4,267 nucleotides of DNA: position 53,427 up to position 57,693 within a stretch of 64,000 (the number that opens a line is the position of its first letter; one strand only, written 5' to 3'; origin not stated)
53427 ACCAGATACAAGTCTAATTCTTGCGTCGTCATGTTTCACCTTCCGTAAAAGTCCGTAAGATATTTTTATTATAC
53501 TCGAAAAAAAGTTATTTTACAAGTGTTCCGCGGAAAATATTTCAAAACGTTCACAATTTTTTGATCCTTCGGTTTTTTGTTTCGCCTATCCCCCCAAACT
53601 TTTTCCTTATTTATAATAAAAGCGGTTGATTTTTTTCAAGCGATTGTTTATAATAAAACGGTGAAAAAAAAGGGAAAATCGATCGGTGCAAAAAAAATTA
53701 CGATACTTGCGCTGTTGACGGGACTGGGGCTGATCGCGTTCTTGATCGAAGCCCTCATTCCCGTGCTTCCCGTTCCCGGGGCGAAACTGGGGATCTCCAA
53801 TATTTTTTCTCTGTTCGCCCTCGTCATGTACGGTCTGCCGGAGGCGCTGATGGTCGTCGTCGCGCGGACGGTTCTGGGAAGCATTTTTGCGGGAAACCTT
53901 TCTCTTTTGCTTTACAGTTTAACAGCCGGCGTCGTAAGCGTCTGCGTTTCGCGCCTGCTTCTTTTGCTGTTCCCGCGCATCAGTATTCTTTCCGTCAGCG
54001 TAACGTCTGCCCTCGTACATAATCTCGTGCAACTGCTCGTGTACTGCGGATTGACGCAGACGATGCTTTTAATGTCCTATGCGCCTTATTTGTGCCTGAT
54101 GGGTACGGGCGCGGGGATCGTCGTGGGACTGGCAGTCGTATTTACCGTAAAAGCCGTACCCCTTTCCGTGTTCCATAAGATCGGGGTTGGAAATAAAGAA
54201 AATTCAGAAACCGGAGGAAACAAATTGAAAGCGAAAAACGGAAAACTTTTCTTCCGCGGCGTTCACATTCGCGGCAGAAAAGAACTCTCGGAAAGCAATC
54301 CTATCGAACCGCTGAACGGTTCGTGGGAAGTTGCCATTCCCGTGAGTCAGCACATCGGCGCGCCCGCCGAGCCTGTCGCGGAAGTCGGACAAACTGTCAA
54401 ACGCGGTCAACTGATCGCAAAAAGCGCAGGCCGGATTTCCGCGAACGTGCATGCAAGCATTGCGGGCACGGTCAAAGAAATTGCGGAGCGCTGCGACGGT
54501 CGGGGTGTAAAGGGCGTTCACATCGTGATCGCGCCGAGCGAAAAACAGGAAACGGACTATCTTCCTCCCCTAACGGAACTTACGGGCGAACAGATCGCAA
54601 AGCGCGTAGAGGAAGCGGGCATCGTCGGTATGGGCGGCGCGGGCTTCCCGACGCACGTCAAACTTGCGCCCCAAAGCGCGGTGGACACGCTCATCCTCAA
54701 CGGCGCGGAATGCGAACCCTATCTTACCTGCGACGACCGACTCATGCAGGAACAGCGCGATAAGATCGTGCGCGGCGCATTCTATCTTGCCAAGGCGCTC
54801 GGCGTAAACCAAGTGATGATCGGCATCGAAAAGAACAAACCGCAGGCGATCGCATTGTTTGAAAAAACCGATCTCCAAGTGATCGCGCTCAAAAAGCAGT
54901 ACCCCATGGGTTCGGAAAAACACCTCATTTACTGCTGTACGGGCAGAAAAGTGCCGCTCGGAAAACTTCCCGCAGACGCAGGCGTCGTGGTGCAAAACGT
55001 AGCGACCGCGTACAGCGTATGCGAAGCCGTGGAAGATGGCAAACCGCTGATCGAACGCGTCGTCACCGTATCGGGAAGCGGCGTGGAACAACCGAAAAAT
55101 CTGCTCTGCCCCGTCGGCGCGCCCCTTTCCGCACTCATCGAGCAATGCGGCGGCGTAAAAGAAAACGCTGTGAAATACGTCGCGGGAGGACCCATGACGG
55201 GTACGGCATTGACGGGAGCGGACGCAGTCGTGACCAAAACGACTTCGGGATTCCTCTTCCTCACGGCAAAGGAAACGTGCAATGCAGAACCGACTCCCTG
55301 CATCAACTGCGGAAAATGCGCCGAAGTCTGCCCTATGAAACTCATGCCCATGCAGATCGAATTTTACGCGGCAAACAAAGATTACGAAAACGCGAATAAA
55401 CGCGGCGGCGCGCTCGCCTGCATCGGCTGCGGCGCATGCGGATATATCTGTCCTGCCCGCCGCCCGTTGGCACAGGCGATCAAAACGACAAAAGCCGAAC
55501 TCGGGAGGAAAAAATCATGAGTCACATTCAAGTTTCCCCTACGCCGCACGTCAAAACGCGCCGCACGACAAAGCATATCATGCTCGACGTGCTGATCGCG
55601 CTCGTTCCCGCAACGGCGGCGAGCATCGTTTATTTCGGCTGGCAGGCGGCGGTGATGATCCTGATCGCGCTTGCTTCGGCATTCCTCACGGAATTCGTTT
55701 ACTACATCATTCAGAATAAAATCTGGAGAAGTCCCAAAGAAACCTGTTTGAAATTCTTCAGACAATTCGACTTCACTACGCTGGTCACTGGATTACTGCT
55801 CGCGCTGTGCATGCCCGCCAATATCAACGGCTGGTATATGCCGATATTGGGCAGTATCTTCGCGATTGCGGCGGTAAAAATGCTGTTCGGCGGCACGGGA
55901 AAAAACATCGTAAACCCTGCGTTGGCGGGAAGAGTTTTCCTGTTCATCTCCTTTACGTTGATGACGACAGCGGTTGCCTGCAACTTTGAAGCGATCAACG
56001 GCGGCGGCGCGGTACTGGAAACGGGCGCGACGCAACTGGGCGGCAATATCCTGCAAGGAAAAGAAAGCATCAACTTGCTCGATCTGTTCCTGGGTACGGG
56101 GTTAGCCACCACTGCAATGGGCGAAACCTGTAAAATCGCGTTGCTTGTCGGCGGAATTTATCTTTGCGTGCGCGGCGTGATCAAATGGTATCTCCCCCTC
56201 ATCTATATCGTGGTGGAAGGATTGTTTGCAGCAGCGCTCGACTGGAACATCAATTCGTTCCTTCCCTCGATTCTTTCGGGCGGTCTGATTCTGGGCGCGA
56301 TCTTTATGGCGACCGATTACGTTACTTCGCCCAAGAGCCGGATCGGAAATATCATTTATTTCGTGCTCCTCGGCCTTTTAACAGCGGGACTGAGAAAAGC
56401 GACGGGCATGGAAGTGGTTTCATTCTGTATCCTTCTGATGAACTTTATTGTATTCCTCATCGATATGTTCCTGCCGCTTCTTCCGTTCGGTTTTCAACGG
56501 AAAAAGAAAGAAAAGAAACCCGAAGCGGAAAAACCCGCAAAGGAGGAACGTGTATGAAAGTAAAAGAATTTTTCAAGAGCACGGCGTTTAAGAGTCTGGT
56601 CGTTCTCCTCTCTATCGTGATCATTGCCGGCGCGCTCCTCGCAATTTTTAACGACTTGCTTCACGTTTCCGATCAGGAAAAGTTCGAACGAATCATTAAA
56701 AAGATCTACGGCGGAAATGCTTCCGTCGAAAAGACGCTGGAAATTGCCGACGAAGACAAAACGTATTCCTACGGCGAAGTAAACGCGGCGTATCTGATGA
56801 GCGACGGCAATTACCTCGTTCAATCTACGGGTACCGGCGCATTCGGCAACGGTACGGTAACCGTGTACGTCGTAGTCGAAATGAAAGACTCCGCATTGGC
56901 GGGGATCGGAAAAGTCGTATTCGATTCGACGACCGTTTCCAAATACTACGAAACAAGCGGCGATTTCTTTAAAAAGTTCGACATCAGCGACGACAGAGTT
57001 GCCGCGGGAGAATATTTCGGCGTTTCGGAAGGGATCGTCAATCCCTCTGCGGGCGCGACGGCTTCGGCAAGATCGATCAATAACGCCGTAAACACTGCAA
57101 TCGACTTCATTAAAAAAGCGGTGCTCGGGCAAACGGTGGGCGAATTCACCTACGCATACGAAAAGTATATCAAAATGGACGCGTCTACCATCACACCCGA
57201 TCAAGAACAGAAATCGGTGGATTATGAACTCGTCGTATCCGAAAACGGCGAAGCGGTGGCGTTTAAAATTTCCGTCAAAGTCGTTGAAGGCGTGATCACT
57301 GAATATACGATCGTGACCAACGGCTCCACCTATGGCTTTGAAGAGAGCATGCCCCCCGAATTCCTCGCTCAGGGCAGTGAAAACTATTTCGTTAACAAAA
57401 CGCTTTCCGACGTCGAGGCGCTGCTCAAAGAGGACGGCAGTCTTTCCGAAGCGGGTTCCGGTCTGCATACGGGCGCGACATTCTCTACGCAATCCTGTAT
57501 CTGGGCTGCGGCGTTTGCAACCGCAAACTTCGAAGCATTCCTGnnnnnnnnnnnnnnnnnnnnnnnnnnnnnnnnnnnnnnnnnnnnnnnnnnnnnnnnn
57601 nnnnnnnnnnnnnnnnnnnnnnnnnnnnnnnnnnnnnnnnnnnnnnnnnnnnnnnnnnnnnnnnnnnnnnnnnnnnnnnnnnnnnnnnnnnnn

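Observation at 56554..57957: RnfG expanded to three FMN-binding modules, two from a recent 387-bp tandem duplication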

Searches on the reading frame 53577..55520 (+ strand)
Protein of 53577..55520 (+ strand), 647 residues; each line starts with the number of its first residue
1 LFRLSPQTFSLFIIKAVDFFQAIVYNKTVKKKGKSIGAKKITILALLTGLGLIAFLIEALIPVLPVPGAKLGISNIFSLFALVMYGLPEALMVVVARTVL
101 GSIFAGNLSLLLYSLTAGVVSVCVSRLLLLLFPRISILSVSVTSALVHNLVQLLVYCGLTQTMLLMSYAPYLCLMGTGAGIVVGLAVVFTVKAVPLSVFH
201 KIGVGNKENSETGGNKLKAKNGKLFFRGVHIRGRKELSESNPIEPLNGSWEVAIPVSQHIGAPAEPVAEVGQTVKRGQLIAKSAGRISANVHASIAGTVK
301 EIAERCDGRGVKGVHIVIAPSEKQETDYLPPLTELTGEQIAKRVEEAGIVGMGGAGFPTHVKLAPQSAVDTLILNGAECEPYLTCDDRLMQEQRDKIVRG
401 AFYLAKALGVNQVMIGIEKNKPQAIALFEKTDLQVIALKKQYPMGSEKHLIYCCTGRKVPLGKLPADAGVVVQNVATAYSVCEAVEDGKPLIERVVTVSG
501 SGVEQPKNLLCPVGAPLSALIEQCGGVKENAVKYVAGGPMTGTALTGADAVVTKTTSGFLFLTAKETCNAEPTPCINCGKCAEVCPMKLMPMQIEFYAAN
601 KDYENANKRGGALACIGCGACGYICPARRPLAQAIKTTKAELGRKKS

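Call 4: search_protein_families(library=pfam, proteins=[window:53577-55520:+], max_evalue=1)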
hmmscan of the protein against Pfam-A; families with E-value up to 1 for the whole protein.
window:53577-55520:+ (647 aa): 26 families (the best 25 are shown)
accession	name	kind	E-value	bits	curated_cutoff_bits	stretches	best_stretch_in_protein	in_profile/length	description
PF01512.22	Complex1_51K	-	4.7e-49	166.6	31.2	1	344-482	1-149/150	Nuo51 FMN-binding domain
PF07456.16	Hpre_diP_synt_I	-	1.1e-30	107.1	30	1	47-187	1-144/147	Heptaprenyl diphosphate synthase component I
PF13375.12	RnfC_N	-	9.4e-26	90.2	25.6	1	225-320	3-98/101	RnfC Barrel sandwich hybrid domain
PF10531.15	SLBB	-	5.2e-11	42.6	27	1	495-543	1-54/55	SLBB domain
PF13237.11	Fer4_10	-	2.8e-08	34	25.5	1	571-626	5-53/53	4Fe-4S dicluster domain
PF12838.12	Fer4_7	-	5.2e-08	33.7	27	1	575-627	2-50/52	4Fe-4S dicluster domain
PF13187.11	Fer4_9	-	5.2e-07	30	27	1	575-627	2-49/52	4Fe-4S dicluster domain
PF13183.11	Fer4_8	-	1.2e-05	26.2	27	1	574-627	4-66/68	4Fe-4S dicluster domain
PF13534.11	Fer4_17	-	0.00012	23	22.2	2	575-627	2-58/61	4Fe-4S dicluster domain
PF13484.11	Fer4_16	-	0.00015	22.9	30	1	575-627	2-65/66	4Fe-4S double cluster binding domain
PF12797.12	Fer4_2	-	0.00015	21.9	24.5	2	572-586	7-21/22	4Fe-4S binding domain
PF11973.14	NQRA_SLBB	-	0.00058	20.8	27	1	495-545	1-49/51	NQRA C-terminal domain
PF00037.32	Fer4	-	0.00091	19.4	21.1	2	575-587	8-20/24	4Fe-4S binding domain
PF12837.12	Fer4_6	-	0.0014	18.9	25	2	572-587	6-21/24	4Fe-4S binding domain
PF12798.12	Fer4_3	-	0.0026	18.9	27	1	575-587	1-13/15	4Fe-4S binding domain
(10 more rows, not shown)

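Call 6: search_protein_families(library=ncbifam, proteins=[window:53577-55520:+], max_evalue=10)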
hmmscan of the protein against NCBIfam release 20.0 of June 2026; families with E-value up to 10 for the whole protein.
window:53577-55520:+ (647 aa): 72 families (the best 25 are shown)
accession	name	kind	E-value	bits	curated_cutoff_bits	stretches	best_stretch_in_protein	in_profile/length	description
TIGR01945.1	rnfC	subfamily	7.1e-145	482.8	245.95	1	225-645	4-434/435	RnfABCDGE type electron transport complex subunit C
NF003454.1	PRK05035.1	equivalog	1.8e-125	419.5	345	1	228-645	9-438/556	electron transport complex subunit RsxC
TIGR04481.1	PR_assoc_PrdC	equivalog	1.1e-66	225.4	490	1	253-581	2-323/425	proline reductase-associated electron transfer protein PrdC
NF041837.1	rnfC_Methano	equivalog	3.4e-66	223.9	650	2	431-644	217-428/438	Rnf electron transport complex subunit RnfC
NF003761.0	PRK05352.1-4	equivalog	6.1e-23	81.2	450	2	267-546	47-313/449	Na(+)-translocating NADH-quinone reductase subunit A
TIGR01936.1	nqrA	equivalog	2.1e-13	50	321.05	1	250-551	27-314/446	NADH:ubiquinone reductase (Na(+)-transporting) subunit A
TIGR01959.1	nuoF_fam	equivalog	4.4e-11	41.8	558.65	2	332-418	30-120/410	NADH-quinone oxidoreductase subunit NuoF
NF003759.0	PRK05352.1-2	equivalog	1.9e-10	40.1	505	1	251-552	28-317/447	Na(+)-translocating NADH-quinone reductase subunit A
NF010120.0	PRK13596.1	equivalog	3e-07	29.4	389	1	332-417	35-125/433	NADH-quinone oxidoreductase subunit NuoF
TIGR02936.1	fdxN_nitrog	equivalog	1.5e-06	28.3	80.55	1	572-627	20-84/91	ferredoxin III, nif-specific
NF008436.0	PRK11278.1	equivalog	2.4e-06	26.7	749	1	332-411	43-127/448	NADH-quinone oxidoreductase subunit NuoF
TIGR01971.1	NuoI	subfamily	3.5e-05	23.4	113.05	2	572-605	80-113/121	NADH-quinone oxidoreductase, chain I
NF040864.1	HgcB_ferredoxin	equivalog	4.4e-05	23.2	99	1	566-627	7-58/93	mercury methylation ferredoxin HgcB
NF058577.1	FdxA_fam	equivalog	5.7e-05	23.2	65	2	571-587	34-50/52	4Fe-4S ferredoxin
NF043039.1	HgcAB_like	equivalog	9.9e-05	22.1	285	1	547-627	274-346/350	HgcAB-like fusion protein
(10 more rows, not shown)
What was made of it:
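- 53577..55520 (+): eetB-rnfC fusion gene (647 aa). An EetB-type membrane domain (PF07456, aa 47-187, about 53715..54137) is followed by RnfC (RnfC_N, Complex1_51K, SLBB, 2x[4Fe-4S], aa 225-647). Pfam (call 4) and NCBIfam rnfC TIGR01945 at 482.8 bits (call 6).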

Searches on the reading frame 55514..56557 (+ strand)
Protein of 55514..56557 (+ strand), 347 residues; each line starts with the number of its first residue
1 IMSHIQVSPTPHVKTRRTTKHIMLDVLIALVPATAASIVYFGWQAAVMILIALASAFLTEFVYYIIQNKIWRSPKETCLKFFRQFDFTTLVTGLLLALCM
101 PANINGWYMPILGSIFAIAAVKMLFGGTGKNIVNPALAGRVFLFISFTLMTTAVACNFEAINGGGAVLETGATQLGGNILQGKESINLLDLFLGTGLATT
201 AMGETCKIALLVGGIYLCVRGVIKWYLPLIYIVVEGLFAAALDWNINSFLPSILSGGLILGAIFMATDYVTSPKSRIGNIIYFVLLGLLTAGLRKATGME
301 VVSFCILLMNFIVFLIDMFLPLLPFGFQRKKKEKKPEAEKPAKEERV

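Call 4: search_protein_families(library=pfam, proteins=[window:55514-56557:+], max_evalue=1)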
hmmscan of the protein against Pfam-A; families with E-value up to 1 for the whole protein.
window:55514-56557:+ (347 aa): 2 families
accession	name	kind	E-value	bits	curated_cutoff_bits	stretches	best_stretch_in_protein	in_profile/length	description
PF03116.20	NQR2_RnfD_RnfE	-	1.6e-78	264.5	27.7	1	7-320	2-290/296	NQR2, RnfD, RnfE family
PF06596.16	PsbX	-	0.58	10.6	25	1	248-266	7-25/38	Photosystem II reaction centre X protein (PsbX)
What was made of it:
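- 55517..56557 (+): rnfD (346 aa). It carries its own TGAT flavinylation-type motif (…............…). PF03116 at E=1.6e-78 (call 4).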

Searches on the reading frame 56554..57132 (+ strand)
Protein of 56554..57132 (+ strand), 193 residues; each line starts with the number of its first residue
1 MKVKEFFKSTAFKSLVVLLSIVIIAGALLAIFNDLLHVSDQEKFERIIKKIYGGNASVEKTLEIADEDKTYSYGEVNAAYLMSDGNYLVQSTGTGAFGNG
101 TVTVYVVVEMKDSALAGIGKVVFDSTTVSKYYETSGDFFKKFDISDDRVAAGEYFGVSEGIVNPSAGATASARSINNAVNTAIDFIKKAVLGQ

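Call 5: search_protein_families(library=pfam, proteins=[window:56554-57132:+], max_evalue=10)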
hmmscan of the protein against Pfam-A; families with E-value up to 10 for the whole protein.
seq(193 aa): 2 families
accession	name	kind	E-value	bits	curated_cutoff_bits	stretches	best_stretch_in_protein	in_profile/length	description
PF08294.17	TIM21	-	0.0066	16.8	24.1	1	2-76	1-70/145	TIM21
PF04205.19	FMN_bind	-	0.062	14.4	22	1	100-183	4-76/77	FMN-binding domain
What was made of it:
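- Pfam FMN_bind does not reach threshold on either extra module alone (call 5).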

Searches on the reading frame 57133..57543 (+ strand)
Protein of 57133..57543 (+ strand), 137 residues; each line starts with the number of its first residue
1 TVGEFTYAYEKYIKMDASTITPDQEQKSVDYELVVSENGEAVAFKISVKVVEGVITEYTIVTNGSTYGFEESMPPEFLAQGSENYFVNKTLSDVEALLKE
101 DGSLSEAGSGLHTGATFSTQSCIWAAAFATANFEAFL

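Call 5: search_protein_families(library=pfam, proteins=[window:57133-57543:+], max_evalue=10)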
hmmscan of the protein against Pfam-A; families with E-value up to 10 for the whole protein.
seq(137 aa): 0 families

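Call 6: search_protein_families(library=ncbifam, proteins=[window:57133-57543:+], max_evalue=10)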
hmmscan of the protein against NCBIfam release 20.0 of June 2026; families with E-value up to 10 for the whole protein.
seq(137 aa): 1 family
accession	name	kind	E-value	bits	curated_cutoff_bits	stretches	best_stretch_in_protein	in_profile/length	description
NF038176.1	Rv0340_fam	equivalog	0.13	12.9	100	1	91-136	40-87/178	Rv0340 family IniB-related protein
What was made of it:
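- Tried and rejected: Pfam and NCBIfam on the separate modules gave no usable hit (calls 5, 6).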
